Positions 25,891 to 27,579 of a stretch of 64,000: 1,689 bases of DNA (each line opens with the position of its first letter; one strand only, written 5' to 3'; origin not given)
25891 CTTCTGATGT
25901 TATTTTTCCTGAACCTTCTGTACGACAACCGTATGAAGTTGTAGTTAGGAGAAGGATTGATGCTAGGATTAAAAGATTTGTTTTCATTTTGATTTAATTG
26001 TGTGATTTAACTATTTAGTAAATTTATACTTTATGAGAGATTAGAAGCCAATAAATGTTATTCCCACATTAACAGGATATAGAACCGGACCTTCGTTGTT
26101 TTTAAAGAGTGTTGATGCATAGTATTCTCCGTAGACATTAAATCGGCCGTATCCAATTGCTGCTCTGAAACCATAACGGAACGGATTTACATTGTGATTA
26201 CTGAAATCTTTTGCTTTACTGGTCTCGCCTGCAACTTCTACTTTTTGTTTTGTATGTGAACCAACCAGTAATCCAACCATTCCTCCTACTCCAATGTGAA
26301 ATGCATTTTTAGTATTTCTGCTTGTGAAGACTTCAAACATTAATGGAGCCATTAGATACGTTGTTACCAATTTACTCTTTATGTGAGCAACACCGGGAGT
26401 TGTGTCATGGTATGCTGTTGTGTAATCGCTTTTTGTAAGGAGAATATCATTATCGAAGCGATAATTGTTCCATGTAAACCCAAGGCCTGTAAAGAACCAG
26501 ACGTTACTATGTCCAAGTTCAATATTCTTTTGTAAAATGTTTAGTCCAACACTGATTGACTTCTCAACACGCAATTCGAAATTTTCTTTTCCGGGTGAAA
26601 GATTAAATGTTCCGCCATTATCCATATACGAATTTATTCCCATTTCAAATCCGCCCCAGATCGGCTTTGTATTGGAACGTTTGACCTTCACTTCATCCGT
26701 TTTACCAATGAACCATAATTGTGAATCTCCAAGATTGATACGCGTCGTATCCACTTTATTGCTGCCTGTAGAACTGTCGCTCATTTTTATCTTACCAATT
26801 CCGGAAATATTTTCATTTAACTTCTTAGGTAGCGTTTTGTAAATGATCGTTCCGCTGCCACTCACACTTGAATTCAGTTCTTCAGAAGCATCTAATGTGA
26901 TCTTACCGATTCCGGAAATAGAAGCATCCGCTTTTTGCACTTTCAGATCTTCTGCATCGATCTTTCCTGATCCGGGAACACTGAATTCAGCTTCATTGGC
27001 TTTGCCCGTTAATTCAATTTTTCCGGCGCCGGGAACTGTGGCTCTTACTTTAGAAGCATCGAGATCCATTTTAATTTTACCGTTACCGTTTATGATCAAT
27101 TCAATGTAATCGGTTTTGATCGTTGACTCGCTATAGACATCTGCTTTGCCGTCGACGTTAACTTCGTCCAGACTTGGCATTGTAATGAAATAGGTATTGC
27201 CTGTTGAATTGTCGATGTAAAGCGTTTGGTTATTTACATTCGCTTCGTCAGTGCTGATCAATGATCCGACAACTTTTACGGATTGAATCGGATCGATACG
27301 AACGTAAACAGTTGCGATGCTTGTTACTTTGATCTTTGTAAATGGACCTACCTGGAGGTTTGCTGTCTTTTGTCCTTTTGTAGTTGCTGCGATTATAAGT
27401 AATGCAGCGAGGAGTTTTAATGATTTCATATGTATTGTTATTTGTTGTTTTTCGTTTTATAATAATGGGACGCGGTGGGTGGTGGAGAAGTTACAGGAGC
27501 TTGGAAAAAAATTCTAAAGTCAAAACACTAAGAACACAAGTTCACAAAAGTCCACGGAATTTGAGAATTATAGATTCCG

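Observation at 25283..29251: Four-gene envelope module: ECF sigma, anti-sigma, GIN-beta-helix fused to OM beta-barrel, GIN lipoprotein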

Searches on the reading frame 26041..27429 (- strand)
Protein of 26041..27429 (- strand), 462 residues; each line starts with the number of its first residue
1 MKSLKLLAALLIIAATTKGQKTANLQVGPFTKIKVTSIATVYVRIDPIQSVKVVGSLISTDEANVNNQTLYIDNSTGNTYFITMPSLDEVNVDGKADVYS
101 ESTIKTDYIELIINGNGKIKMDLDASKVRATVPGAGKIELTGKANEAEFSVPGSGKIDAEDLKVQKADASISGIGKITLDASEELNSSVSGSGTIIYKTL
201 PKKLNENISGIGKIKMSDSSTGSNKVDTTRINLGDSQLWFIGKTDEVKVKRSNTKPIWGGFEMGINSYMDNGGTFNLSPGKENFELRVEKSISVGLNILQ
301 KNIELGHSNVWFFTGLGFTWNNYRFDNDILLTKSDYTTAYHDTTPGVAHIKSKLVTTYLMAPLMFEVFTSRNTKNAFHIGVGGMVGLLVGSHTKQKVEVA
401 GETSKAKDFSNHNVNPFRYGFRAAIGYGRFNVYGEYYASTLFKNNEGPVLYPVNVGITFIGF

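Call 3: search_protein_families(library=pfam, proteins=[window:26041-27429:-], max_evalue=0.1)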
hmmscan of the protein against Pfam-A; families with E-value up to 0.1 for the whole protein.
window:26041-27429:- (462 aa): 2 families
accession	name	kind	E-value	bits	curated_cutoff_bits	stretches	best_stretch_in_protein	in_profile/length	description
PF10988.14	DUF2807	-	5.5e-35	121.2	24.2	1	29-199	1-179/181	Putative auto-transporter adhesin, head GIN domain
PF13568.12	OMP_b-brl_2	-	5.7e-05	23.7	27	1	260-438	12-168/175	Outer membrane protein beta-barrel domain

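Call 4: search_protein_families(library=ncbifam, proteins=[window:26041-27429:-], max_evalue=0.1)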
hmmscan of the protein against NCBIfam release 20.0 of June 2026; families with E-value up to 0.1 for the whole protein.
window:26041-27429:- (462 aa): 0 families

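Call 9: find_homologous_proteins(query=window:26041-27429:-, max_evalue=0.00001)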
Query window:26041-27429:- (462 aa): 216 proteins with E <= 0.00001 among 8000 candidates; the best 120 are listed.
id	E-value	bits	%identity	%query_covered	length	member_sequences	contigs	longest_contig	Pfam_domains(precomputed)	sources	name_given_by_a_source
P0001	0.0e+0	1009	99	100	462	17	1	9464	PF10988.15,PF13568.13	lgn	-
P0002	2.1e-248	843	81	100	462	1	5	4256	PF10988.15,PF13568.13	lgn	-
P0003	5.1e-218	742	71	100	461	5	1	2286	PF10988.15,PF13568.13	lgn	-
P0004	8.1e-215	732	71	100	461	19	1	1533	PF10988.15,PF13568.13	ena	-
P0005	1.0e-212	725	70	100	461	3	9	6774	PF10988.15,PF13568.13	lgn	-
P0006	4.1e-208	710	66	100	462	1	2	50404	PF10988.15,PF13568.13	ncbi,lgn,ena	-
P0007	3.1e-207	707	66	99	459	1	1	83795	PF10988.15,PF13568.13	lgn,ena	-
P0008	5.6e-187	640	63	100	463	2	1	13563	PF10988.15,PF13568.13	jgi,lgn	jgi:hypothetical protein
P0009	7.6e-177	607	57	100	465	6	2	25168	PF10988.15,PF13568.13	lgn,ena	-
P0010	1.3e-171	589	58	96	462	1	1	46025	PF10988.15,PF13568.13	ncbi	-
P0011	1.6e-171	589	56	98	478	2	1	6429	PF10988.15,PF13568.13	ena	-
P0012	1.5e-170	586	56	100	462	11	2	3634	PF10988.15,PF13568.13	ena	-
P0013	2.9e-156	539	54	100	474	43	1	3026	PF10988.15,PF13568.13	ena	-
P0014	3.4e-155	535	55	100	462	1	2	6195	PF10988.15,PF13568.13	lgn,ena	-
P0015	5.6e-155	535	55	94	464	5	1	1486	PF10988.15,PF13568.13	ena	-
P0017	1.4e-153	530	54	98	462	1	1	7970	PF10988.15,PF13568.13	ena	-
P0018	2.2e-153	529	53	100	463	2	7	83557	PF10988.15,PF13568.13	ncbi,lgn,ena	-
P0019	3.6e-153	529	53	100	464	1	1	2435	PF10988.15,PF13568.13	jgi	jgi:hypothetical protein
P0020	5.8e-153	528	50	100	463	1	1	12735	PF10988.15,PF13568.13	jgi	jgi:hypothetical protein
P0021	1.3e-149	517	51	100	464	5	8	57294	PF10988.15,PF13568.13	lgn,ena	-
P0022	7.6e-149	514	50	100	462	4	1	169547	PF10988.15,PF13568.13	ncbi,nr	ncbi:MAG: DUF2807 domain-containing protein [Bacteroidetes bacterium]|nr:DUF2807 domain-containing p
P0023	9.7e-149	514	51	96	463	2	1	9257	PF10988.15,PF13568.13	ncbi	-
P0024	4.3e-147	509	52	100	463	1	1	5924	PF10988.15,PF13568.13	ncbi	-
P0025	8.4e-147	508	52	100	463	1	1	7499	PF10988.15,PF13568.13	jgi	jgi:hypothetical protein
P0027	9.0e-146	504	52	100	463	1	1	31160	PF10988.15,PF13568.13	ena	-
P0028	9.7e-145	501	49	100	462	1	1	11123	PF10988.15,PF13568.13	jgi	jgi:hypothetical protein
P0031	1.8e-143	497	52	100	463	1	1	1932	PF10988.15,PF13568.13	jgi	jgi:hypothetical protein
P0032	2.0e-143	497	62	74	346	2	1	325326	PF10988.15,PF13568.13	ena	-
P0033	1.4e-142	494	50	96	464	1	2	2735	PF10988.15,PF13568.13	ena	-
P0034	1.2e-141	491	56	84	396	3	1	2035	PF10988.15,PF13568.13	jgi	jgi:hypothetical protein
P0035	6.5e-141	488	50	100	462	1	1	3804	PF10988.15,PF13568.13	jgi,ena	-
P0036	7.6e-141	488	48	100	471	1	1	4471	PF10988.15,PF13568.13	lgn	-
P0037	1.2e-140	487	49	100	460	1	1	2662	PF10988.15,PF13568.13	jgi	jgi:hypothetical protein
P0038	1.7e-140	487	50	100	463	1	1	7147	PF10988.15,PF13568.13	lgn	-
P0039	2.0e-139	483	48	100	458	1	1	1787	PF10988.15,PF13568.13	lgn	-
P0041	3.4e-138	479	48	100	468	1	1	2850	PF10988.15,PF13568.13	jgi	jgi:hypothetical protein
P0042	8.6e-138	478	47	100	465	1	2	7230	PF10988.15,PF13568.13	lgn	-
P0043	2.1e-137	477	48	98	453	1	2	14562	PF10988.15,PF13568.13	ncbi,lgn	-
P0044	2.8e-137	476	50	100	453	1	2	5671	PF10988.15,PF13568.13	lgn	-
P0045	6.5e-137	475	50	100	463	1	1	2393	PF10988.15,PF13568.13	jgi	jgi:hypothetical protein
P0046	7.8e-137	475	48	96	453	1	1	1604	PF10988.15,PF13568.13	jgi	jgi:hypothetical protein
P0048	2.2e-136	473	48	100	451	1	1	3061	PF10988.15,PF13568.13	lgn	-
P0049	5.2e-136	472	48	100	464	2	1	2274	PF10988.15,PF13568.13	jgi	-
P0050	1.6e-135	471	50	94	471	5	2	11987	PF10988.15,PF13568.13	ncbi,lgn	-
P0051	3.9e-135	469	48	99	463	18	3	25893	PF10988.15,PF13568.13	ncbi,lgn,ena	-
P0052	9.5e-135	468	47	100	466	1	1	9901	PF10988.15,PF13568.13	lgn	-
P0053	1.3e-134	468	47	100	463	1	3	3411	PF10988.15,PF13568.13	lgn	-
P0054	3.8e-134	466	49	100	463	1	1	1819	PF10988.15,PF13568.13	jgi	jgi:hypothetical protein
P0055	4.8e-134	466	48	94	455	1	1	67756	PF10988.15,PF13568.13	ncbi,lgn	-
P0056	1.6e-133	464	49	99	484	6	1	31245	PF10988.15,PF13568.13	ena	-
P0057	1.1e-132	461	49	95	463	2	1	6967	PF10988.15,PF13568.13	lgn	-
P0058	1.3e-132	461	48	99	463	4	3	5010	PF10988.15,PF13568.13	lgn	-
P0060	5.0e-132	459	49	95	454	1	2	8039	PF10988.15,PF13568.13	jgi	jgi:hypothetical protein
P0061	1.1e-131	458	49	94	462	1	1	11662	PF10988.15,PF13568.13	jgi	-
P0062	1.9e-131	457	61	72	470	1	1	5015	PF10988.15,PF13568.13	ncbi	-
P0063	2.7e-131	457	48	96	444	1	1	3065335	PF10988.15,PF13568.13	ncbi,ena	-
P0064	2.4e-130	453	47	100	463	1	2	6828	PF10988.15,PF13568.13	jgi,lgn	jgi:hypothetical protein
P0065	3.1e-130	453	47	100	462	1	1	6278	PF10988.15,PF13568.13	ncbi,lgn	-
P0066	1.6e-129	451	47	99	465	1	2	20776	PF10988.15,PF13568.13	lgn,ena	-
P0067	1.9e-129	451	50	92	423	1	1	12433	PF10988.15,PF13568.13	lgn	-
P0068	5.7e-129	449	48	95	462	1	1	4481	PF10988.15,PF13568.13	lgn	-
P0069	3.5e-128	446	47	100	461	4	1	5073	PF10988.15,PF13568.13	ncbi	-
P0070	1.0e-127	445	47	99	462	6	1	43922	PF10988.15,PF13568.13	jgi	-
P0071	1.3e-127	444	63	65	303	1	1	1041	PF13568.13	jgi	jgi:Outer membrane protein beta-barrel domain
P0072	3.0e-127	443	47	99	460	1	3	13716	PF10988.15,PF13568.13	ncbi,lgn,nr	ncbi:MAG: DUF2807 domain-containing protein [Bacteroidia bacterium]|nr:DUF2807 domain-containing pro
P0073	3.5e-127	443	45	99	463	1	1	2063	PF10988.15,PF13568.13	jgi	jgi:hypothetical protein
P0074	1.4e-126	441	47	96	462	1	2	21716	PF10988.15,PF13568.13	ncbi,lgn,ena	-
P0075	2.4e-126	440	45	100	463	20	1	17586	PF10988.15,PF13568.13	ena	-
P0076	3.0e-125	437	45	100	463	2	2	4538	PF10988.15,PF13568.13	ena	-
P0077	8.3e-125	435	46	100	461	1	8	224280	PF10988.15,PF13568.13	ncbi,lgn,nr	ncbi:MAG: hypothetical protein EYC69_00615 [Bacteroidetes bacterium]|nr:MAG: hypothetical protein EY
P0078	8.7e-124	432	46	95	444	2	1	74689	PF10988.15,PF13568.13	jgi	jgi:hypothetical protein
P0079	1.1e-123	432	43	100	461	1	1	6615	PF10988.15,PF13568.13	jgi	jgi:hypothetical protein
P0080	1.4e-123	431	46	100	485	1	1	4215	PF10988.15,PF13568.13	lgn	-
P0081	2.1e-123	431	45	99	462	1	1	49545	PF10988.15,PF13568.13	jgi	jgi:hypothetical protein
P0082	4.2e-123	430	46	98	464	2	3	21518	PF10988.15,PF13568.13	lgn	-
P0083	1.3e-122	428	45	99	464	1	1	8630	PF10988.15,PF13568.13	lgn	-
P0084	8.8e-122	425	42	96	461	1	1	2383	PF10988.15,PF13568.13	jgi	-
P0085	4.1e-121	423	45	100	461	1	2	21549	PF10988.15,PF13568.13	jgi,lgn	-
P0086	1.2e-119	418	45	100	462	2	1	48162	PF10988.15,PF13568.13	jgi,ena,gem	-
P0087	1.3e-119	418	47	84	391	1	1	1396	PF10988.15,PF13568.13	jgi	jgi:hypothetical protein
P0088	2.8e-119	417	46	95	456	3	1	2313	PF10988.15,PF13568.13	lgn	-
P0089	1.6e-118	415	42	100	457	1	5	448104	PF10988.15,PF13568.13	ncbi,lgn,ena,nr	ncbi:MAG: hypothetical protein DWQ44_06055 [Bacteroidetes bacterium]|nr:MAG: hypothetical protein DW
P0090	4.7e-118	413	45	94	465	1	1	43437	PF10988.15,PF13568.13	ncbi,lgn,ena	-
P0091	5.6e-118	413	45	94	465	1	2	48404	PF10988.15,PF13568.13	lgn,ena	-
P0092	8.8e-118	412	45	99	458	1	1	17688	PF10988.15,PF13568.13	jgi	jgi:hypothetical protein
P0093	1.5e-116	408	45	94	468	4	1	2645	PF10988.15,PF13568.13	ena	-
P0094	1.7e-116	408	44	100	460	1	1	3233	PF10988.15,PF13568.13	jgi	jgi:hypothetical protein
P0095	5.8e-116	406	44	98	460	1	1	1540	PF10988.15,PF13568.13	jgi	-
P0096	1.6e-115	405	44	94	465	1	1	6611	PF10988.15,PF13568.13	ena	-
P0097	1.6e-115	405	44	94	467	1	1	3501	PF10988.15,PF13568.13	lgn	-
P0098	1.9e-115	404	45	100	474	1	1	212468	PF10988.15,PF13568.13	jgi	jgi:hypothetical protein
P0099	5.9e-115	403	44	94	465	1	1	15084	PF10988.15,PF13568.13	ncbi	-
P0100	6.3e-115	403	45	100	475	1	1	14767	PF10988.15,PF13568.13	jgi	jgi:hypothetical protein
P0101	9.5e-115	402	44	100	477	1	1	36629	PF10988.15,PF13568.13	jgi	jgi:hypothetical protein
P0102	5.6e-114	400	47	91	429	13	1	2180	PF10988.15,PF13568.13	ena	-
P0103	2.0e-113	398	44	99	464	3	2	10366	PF10988.15,PF13568.13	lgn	-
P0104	1.3e-112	395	44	94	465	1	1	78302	PF10988.15,PF13568.13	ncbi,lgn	-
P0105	3.8e-112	394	42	99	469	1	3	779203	PF10988.15,PF13568.13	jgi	jgi:hypothetical protein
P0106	4.6e-112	393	42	95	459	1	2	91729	PF10988.15,PF13568.13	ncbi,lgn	-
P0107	9.1e-112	392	42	100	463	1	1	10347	PF10988.15,PF13568.13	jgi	jgi:hypothetical protein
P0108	5.0e-111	390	43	94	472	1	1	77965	PF10988.15,PF13568.13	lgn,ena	-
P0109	5.0e-111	390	43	100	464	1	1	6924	PF10988.15,PF13568.13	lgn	-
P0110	5.6e-110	386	42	99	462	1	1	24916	PF10988.15,PF13568.13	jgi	jgi:hypothetical protein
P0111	2.4e-109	384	42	95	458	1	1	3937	PF10988.15,PF13568.13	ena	-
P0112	5.3e-109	383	42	95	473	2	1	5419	PF10988.15,PF13568.13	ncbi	ncbi:MAG: DUF2807 domain-containing protein [Bacteroidota bacterium]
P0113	8.1e-109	383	41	100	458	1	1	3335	PF10988.15,PF13568.13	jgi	jgi:hypothetical protein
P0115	1.1e-107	379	42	99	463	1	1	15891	PF10988.15,PF13568.13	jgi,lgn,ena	-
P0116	3.9e-107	377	42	100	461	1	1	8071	PF10988.15,PF13568.13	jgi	jgi:hypothetical protein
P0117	1.3e-104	369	41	99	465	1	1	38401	PF10988.15,PF13568.13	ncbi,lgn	-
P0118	6.1e-103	363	40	100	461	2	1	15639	PF10988.15,PF13568.13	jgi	jgi:hypothetical protein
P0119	1.2e-102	362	43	94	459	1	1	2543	PF10988.15,PF13568.13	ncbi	-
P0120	1.3e-101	359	40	100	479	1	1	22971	PF10988.15,PF13568.13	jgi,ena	-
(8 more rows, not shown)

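Call 12: find_related_loci(query=A1, collection=genome_contigs, flank=7000)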
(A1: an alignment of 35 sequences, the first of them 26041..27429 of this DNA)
Query A1 (462 aa) in genome_contigs; peptide patterns used: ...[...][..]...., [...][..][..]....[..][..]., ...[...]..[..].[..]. (x = any residue, [..] = any of these).
255 stretches matched a pattern; 173 encode a relative of the query (tblastn E <= 1e-3); the best 80 are kept; 80 distinct loci.
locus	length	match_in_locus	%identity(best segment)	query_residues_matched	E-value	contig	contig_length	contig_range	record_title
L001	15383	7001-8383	71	1-462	0e+0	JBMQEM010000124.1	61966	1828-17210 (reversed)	MAG: Bacteroidota bacterium isolate LOS_Bin005 NODE_359_length_61966_cov_9.951463, whole genome shotgun sequence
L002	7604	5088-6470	69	1-462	0e+0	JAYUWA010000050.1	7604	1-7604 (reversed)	MAG: Bacteroidota bacterium isolate GL124_UP_concoct_234 GL124_UP_concoct_234_49, whole genome shotgun sequence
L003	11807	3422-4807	66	1-462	0e+0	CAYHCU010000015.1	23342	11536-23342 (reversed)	MAG TPA_asm: uncultured Flavobacteriales bacterium isolate ERP119702_co1_67 genome assembly, contig: NODE_2291_length_23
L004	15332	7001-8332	58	19-462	3e-176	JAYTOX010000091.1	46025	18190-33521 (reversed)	MAG: Bacteroidota bacterium isolate GFS_4286 GFS_4286_90, whole genome shotgun sequence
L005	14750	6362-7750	55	1-462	9e-167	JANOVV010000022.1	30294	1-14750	MAG: Bacteroidota bacterium isolate VAR_35_metabat_555 VAR_35_k141_4089134, whole genome shotgun sequence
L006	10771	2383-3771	54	1-462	4e-165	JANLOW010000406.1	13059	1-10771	MAG: Bacteroidota bacterium isolate OTE_38_metabat_521 OTE_38_k141_2425296, whole genome shotgun sequence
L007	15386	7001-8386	50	1-462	1e-155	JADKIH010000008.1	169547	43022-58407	MAG: Bacteroidetes bacterium isolate Skiv_18-Q3-R9-52_BATAC.703 tig00011049-10-1712850, whole genome shotgun sequence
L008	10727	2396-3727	57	19-462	4e-175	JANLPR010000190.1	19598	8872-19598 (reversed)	MAG: Bacteroidota bacterium isolate OTE_38_metabat_314 OTE_38_k141_157978, whole genome shotgun sequence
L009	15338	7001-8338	51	20-462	2e-151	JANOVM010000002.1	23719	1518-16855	MAG: Bacteroidota bacterium isolate VAR_35_metabat_627 VAR_35_k141_210023, whole genome shotgun sequence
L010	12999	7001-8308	53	30-462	2e-150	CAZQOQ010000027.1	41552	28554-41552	MAG TPA_asm: uncultured Flavobacteriales bacterium isolate binchicken_co200_93 genome assembly, contig: k141_358751, who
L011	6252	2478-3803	48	10-462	2e-143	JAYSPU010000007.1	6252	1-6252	MAG: Bacteroidota bacterium isolate GFS_11589 GFS_11589_6, whole genome shotgun sequence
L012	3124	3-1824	58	81-462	4e-148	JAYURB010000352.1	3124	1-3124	MAG: Bacteroidota bacterium isolate GL115_UP_metabinner_3 GL115_UP_metabinner_3_351, whole genome shotgun sequence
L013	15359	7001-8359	49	4-462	1e-138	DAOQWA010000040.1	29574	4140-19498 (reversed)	MAG TPA_asm: Bacteroidia bacterium isolate AMR_MDS_1074 NODE_1841_length_29574_cov_7.186761, whole genome shotgun sequen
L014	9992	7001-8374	48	6-462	3e-138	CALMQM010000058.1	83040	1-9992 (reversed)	MAG TPA_asm: uncultured Bacteroidetes bacterium isolate SRR1772177_bin.147_CONCOCT_v1.1_MAG genome assembly, contig: ERZ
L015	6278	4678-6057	47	2-462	1e-137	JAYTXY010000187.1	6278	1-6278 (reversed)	MAG: Bacteroidota bacterium isolate GFS_6010 GFS_6010_186, whole genome shotgun sequence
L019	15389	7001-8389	45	1-462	4e-131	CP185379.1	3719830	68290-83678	MAG: Candidatus Pollutiaquabacter aromativorans isolate NLOS2-E-001 chromosome, complete genome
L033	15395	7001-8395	39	1-462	4e-102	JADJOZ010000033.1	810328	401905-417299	MAG: Bacteroidetes bacterium isolate Fred_18-Q3-R57-64_BATAC.274 tig01546656-10-8111670, whole genome shotgun sequence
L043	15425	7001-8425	32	13-462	6e-69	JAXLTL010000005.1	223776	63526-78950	MAG: Bacteroidia bacterium isolate STL-BAC3 C3.123.fa-5, whole genome shotgun sequence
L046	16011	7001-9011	31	6-462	3e-66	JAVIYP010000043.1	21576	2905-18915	MAG: Bacteroidales bacterium isolate Mx-sat NODE_89_length_21576_cov_2.0648_ID_207, whole genome shotgun sequence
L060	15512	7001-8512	29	26-462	2e-54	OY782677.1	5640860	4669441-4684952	MAG: Bacteroidales bacterium isolate 20de20eb-1543-480f-a7de-dbc982fee115 genome assembly, chromosome: 1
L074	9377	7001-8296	30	80-462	1e-49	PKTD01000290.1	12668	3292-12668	MAG: Marinilabiliales bacterium isolate BM719 sc_2902, whole genome shotgun sequence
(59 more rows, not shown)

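Call 40: predict_structure(alignment_id=A1)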
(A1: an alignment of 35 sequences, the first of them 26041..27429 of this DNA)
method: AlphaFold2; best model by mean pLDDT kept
length: 462 residues; sequences in the alignment: 35
mean_pLDDT: 85.5   pTM: 0.47
mean pLDDT of the five models: 85.5, 85.4, 85.0, 84.8, 84.0
residues with pLDDT >= 90: 268; 70-90: 137; 50-70: 21; < 50: 36
segments of 3 or more residues with pLDDT < 50: 16-18, 219-233, 235-250
pLDDT, mean of each block of 10 residues (from residue 1): 61 54 84 93 91 79 89 86 94 93 94 95 97 94 97 94 95 93 92 89 85 73 34 36 40 75 94 86 92 93 83 94 95 90 90 96 93 86 96 93 88 93 90 94 93 91 72
secondary structure, 60 per line:
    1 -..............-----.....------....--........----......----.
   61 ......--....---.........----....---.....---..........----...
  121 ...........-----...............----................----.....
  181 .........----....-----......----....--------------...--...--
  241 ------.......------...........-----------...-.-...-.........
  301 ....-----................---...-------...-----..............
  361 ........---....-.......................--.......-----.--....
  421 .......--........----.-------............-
elements in order: H2-15 E21-25 E32-35 E38-45 E50-55 E63-66 E69-72 E76-84 E89-92 E96-100 E104-113 E118-131 E137-151 E156-171 E176-189 E194-197 E203-208 E213-216 E231-233 E236-238 H247-252 E260-270 E292-304 E310-325 E329-331 E339-341 E347-368 E377-399 E402-408 E417-427 E430-437 E450-461

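Call 42: search_solved_structures(query=A1, max_evalue=1)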
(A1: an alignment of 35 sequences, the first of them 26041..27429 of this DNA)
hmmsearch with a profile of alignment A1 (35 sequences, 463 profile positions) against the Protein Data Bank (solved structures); distinct sequences matched with E-value up to 1: 6.
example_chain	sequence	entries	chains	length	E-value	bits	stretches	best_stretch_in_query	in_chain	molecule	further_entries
3pet_A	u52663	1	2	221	1.5e-24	89.9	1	22-215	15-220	Putative adhesin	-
3jx8_A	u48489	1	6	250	1.1e-20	77.1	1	88-216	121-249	Putative lipoprotein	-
3lyc_A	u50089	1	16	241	2.4e-20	76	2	92-216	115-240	Putative pectinase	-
4opw_A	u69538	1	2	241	2.8e-19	72.5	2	96-216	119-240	Uncharacterized protein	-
3ljy_A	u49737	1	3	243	9.2e-19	70.8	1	92-217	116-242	putative adhesin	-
4ygu_A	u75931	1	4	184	1.1e-15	60.6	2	22-135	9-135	putative adhesin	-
